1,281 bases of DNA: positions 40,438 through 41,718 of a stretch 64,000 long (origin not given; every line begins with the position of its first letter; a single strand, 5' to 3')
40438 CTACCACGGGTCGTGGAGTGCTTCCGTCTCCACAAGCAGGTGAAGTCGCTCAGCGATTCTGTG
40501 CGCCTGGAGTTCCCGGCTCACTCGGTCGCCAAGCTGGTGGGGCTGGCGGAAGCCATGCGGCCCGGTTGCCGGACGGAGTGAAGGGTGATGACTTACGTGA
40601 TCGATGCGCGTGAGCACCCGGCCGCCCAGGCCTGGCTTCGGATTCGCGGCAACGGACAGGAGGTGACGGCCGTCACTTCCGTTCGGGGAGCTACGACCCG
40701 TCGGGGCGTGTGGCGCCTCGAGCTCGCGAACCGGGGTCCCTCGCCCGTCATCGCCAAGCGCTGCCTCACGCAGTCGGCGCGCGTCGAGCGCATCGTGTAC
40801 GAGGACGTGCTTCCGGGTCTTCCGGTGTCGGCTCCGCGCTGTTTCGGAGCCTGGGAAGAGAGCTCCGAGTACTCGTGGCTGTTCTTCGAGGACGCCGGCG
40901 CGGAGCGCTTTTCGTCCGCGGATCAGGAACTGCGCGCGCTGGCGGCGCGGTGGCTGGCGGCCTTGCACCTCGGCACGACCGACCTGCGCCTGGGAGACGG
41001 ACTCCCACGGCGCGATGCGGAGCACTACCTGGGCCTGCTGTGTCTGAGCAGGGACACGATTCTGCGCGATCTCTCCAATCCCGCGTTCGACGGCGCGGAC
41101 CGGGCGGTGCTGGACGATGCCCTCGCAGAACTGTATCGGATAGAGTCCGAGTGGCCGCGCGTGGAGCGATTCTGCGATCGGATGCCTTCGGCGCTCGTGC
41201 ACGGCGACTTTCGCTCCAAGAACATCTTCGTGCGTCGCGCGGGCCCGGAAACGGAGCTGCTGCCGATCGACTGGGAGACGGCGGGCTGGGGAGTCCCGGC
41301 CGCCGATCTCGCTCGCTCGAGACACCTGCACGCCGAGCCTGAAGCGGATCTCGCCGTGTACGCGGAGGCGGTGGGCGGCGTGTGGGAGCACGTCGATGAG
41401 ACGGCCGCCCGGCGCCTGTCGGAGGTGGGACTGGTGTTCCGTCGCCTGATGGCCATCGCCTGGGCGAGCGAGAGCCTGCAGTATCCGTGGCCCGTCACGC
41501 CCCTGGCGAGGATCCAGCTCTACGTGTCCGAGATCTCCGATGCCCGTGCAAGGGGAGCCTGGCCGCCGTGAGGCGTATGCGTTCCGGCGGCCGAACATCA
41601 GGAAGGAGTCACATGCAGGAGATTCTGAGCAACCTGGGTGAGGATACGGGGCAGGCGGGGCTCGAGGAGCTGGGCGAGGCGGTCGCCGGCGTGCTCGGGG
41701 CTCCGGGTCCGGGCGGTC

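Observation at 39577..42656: Three tandem divergent APH/ChoK-like kinase paralogues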

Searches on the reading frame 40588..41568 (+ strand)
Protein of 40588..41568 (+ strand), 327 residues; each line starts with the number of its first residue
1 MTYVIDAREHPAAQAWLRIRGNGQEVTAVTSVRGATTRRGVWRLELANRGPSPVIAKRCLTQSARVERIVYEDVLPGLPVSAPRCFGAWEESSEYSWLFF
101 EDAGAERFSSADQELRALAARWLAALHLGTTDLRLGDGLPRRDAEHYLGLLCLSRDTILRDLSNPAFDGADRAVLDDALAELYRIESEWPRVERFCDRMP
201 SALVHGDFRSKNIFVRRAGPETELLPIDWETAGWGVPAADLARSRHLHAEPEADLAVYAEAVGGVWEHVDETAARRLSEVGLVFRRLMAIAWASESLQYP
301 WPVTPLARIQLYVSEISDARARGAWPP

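Call 7: search_protein_families(library=pfam, proteins=[window:40588-41568:+], max_evalue=1)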
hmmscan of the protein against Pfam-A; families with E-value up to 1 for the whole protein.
window:40588-41568:+ (327 aa): 3 families
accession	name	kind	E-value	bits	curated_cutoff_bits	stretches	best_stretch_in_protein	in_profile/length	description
PF01636.29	APH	-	7.1e-12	46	23.2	1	75-267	52-234/239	Phosphotransferase enzyme family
PF02958.26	EcKL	-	0.00068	19.5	22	1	201-242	215-258/294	Ecdysteroid kinase-like family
PF01633.27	Choline_kinase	-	0.01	15.6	29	1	180-242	139-201/300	Choline/ethanolamine kinase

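Call 8: search_protein_families(library=ncbifam, proteins=[window:40588-41568:+], max_evalue=1)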
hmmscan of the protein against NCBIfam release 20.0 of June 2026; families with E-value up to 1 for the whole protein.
window:40588-41568:+ (327 aa): 5 families
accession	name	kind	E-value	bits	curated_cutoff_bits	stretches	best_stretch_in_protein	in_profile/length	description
NF041268.1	capreo_Cph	equivalog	0.0071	16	390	1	196-242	177-224/285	capreomycin phosphotransferase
TIGR02721.1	ycfN_thiK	equivalog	0.035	13.3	299.45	1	196-244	141-185/256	thiamine kinase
NF038156.1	lant_syn_V_LxmK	equivalog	0.035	13.2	315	1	78-241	71-227/347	class V lanthionine synthetase subunit LxmK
NF000241.1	MPH_3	exception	0.069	12.4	500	1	202-284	189-271/293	Mph(E)/Mph(G) family macrolide 2'-phosphotransferase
NF012158.1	macrolide_MphE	exception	0.089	12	640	1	203-297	190-283/294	Mph(E) family macrolide 2'-phosphotransferase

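Call 15: find_encoding_contigs(protein=window:40588-41568:+, flank=10000, max_places=6)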
Protein window:40588-41568:+ (327 aa): 12 contigs read that carry it; 6 places shown.
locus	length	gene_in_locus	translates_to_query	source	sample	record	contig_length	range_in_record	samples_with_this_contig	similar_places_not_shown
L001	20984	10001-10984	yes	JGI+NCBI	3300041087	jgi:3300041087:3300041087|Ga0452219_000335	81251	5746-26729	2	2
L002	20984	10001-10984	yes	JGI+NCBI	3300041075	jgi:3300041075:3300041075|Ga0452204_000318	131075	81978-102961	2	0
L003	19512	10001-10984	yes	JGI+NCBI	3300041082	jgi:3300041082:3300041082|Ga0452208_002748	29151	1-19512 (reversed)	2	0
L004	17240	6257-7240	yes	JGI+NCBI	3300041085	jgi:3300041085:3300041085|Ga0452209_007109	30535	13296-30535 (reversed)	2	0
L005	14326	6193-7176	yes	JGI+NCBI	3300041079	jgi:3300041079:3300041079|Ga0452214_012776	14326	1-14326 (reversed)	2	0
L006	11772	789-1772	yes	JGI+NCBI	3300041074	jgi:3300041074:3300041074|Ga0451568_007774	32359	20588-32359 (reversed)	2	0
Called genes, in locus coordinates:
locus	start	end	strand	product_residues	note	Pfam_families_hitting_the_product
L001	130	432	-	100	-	-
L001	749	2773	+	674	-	PF03190:Thioredox_DsbH, PF13899:Thioredoxin_7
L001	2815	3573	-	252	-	PF16940:Tic110, PF07311:Dodecin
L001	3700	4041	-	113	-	-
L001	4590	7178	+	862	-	PF02836:Glyco_hydro_2_C, PF00535:Glycos_transf_2, PF10111:Glyco_tranf_2_2 (faint), PF13506:Glyco_transf_21 (weak), PF13641:Glyco_tranf_2_3, PF13632:Glyco_trans_2_3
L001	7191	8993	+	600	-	PF00664:ABC_membrane, PF00005:ABC_tran, PF13304:AAA_21 (weak)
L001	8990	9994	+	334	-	PF01636:APH, PF02958:EcKL (weak)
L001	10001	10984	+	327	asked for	PF01636:APH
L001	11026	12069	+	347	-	PF01636:APH, PF02958:EcKL (weak)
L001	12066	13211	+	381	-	-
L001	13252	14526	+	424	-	-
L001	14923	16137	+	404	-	PF11066:DUF2867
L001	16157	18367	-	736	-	PF20256:MoCoBD_2, PF02738:MoCoBD_1, PF20256:MoCoBD_2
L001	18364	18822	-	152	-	PF00111:Fer2, PF13085:Fer2_3 (weak), PF01799:Fer2_2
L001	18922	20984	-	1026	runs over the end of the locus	PF00069:Pkinase, PF07714:PK_Tyr_Ser-Thr, PF03109:ABC1, PF13424:TPR_12, PF24885:TPR_NPHP3, PF13374:TPR_10, PF13424:TPR_12, PF13424:TPR_12, +12 more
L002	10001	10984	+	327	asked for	PF01636:APH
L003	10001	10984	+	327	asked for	PF01636:APH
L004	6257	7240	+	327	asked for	PF01636:APH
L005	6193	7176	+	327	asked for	PF01636:APH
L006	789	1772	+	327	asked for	PF01636:APH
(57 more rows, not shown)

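Call 16: find_homologous_proteins(query=window:40588-41568:+, max_evalue=0.00001)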
Query window:40588-41568:+ (327 aa): 136 proteins with E <= 0.00001 among 8000 candidates; the best 120 are listed.
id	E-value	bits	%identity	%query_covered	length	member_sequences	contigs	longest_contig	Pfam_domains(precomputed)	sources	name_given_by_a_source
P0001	4.7e-189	645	100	88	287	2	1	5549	PF01636.30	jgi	jgi:hypothetical protein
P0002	5.0e-78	281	43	97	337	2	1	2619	PF01636.30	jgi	jgi:hypothetical protein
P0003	5.2e-76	274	44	98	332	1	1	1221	PF02958.27,PF01636.30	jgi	jgi:hypothetical protein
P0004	7.7e-76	273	45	98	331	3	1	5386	PF01636.30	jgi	-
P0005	1.1e-75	273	45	96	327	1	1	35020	PF01636.30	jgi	jgi:Phosphotransferase enzyme family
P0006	2.4e-75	272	48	95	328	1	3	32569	PF01636.30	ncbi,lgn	-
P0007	5.1e-73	264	44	97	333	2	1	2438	PF01636.30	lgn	-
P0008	7.5e-73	264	43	97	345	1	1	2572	PF01636.30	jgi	jgi:thiamine kinase-like enzyme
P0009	3.0e-72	262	45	99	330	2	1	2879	PF01636.30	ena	-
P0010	4.6e-70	254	42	98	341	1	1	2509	PF01636.30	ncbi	-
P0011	9.2e-70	253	42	98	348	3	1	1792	PF01636.30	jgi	jgi:Phosphotransferase enzyme family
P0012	1.0e-69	253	47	91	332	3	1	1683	PF01636.30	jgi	jgi:hypothetical protein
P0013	2.7e-69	252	46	89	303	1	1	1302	PF01636.30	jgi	jgi:hypothetical protein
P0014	7.3e-69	250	43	96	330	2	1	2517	PF01636.30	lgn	-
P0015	9.9e-68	247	43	95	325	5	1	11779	PF01636.30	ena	-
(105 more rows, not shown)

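Call 18: find_related_loci(query=A2, collection=genome_contigs, flank=10000)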
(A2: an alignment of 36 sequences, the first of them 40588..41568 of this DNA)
Query A2 (327 aa) in genome_contigs; peptide patterns used: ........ (x = any residue, [..] = any of these).
58 stretches matched a pattern; 52 encode a relative of the query (tblastn E <= 1e-3); 51 distinct loci.
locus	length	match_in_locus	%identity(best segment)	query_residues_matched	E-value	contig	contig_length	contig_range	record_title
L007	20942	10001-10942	45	12-325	8e-78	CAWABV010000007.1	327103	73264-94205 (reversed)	MAG: uncultured Chloroflexia bacterium isolate MFD05176.bin.1.233 genome assembly, contig: contig_18620, whole genome sh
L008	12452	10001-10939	43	9-317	5e-71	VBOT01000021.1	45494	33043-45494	MAG: Candidatus Eisenbacteria bacterium isolate WS_3 14_1009_16_30cm_scaffold_14897, whole genome shotgun sequence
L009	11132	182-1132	43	6-319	6e-70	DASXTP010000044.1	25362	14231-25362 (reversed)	MAG TPA_asm: Candidatus Eisenbacteria bacterium isolate SMAG_U4695 k141_184445, whole genome shotgun sequence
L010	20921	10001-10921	44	10-317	1e-65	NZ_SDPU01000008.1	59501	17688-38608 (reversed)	Nocardioides iriomotensis strain NBRC 105384 contig8, whole genome shotgun sequence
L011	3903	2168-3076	38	9-319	1e-64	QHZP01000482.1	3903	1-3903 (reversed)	MAG: Acidobacteria bacterium isolate gp11 AA58 14_1009_16_40cm_scaffold_112588_curated, whole genome shotgun sequence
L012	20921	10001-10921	40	9-325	6e-62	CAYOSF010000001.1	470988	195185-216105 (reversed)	MAG TPA_asm: uncultured Dehalococcoidia bacterium isolate SRP323688_co1_41 genome assembly, contig: NODE_15_length_47098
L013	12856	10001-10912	40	6-319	3e-61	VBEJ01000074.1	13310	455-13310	MAG: Chloroflexi bacterium isolate CF_23 14_0903_16_40cm_scaffold_6287, whole genome shotgun sequence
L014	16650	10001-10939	39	6-319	5e-58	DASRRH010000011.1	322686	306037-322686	MAG TPA_asm: Planctomycetota bacterium isolate SMAG_U4581 k141_2480665, whole genome shotgun sequence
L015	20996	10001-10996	36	9-307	4e-57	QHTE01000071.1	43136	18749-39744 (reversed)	MAG: Candidatus Rokuibacteriota bacterium isolate AR14 14_1009_16_40cm_scaffold_876_curated, whole genome shotgun sequen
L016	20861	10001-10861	40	25-312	8e-57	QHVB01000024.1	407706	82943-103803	MAG: Gemmatimonadetes bacterium isolate AG14 14_0929_12_30cm_scaffold_1_curated, whole genome shotgun sequence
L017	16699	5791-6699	39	10-319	7e-57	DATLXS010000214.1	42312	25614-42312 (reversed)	MAG TPA_asm: Gemmatimonadales bacterium isolate SMAG_U13252 k141_1422519, whole genome shotgun sequence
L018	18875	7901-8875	38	5-298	2e-58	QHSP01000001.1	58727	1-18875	MAG: Candidatus Rokuibacteriota bacterium isolate AR28 14_1009_16_30cm_scaffold_2392_curated, whole genome shotgun seque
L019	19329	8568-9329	41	41-303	1e-55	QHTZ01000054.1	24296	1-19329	MAG: Gemmatimonadetes bacterium isolate AG4 14_0929_02_40cm_scaffold_2299_curated, whole genome shotgun sequence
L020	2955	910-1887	37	5-298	9e-56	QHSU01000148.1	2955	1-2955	MAG: Candidatus Rokuibacteriota bacterium isolate AR23 14_1009_16_40cm_scaffold_171582_curated, whole genome shotgun seq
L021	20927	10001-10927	39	4-319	4e-55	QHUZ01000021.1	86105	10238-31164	MAG: Gemmatimonadetes bacterium isolate AG16 14_0903_16_40cm_scaffold_51_curated, whole genome shotgun sequence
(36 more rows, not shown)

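Call 28: search_solved_structures(query=A2, max_evalue=0.1)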
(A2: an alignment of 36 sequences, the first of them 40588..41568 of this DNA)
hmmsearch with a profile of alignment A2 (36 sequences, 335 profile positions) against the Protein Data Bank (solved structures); distinct sequences matched with E-value up to 0.1: 9.
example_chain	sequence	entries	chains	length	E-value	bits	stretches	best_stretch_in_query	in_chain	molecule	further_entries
8v3v_A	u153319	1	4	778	0.00056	22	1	208-250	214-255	Acyl-Coenzyme A dehydrogenase family, member 11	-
7f0a_A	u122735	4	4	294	0.0033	19.5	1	205-252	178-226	Capreomycin phosphotransferase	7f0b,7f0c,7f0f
8v3u_A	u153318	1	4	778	0.011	17.8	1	208-250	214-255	Acyl-Coenzyme A dehydrogenase family, member 11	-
5uxb_A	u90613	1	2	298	0.018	17.1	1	189-277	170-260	Macrolide 2'-phosphotransferase MphH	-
5uxc_A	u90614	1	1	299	0.018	17.1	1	189-277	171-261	Predicted aminoglycoside phosphotransferase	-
5uxd_A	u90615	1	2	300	0.018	17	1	189-277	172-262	Macrolide 2'-phosphotransferase MphH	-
3dxp_A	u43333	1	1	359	0.031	16.3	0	208-247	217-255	putative acyl-CoA dehydrogenase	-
9o56_A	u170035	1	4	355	0.049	15.6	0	204-251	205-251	Aminoglycoside phosphotransferase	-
8i80_B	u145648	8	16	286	0.097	14.7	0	205-250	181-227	Viomycin kinase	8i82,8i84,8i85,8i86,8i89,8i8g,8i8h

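Call 83: search_protein_families(library=padloc, proteins=[window:40588-41568:+], max_evalue=0.001)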
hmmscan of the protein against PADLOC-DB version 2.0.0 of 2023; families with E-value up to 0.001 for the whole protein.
window:40588-41568:+ (327 aa): 0 families
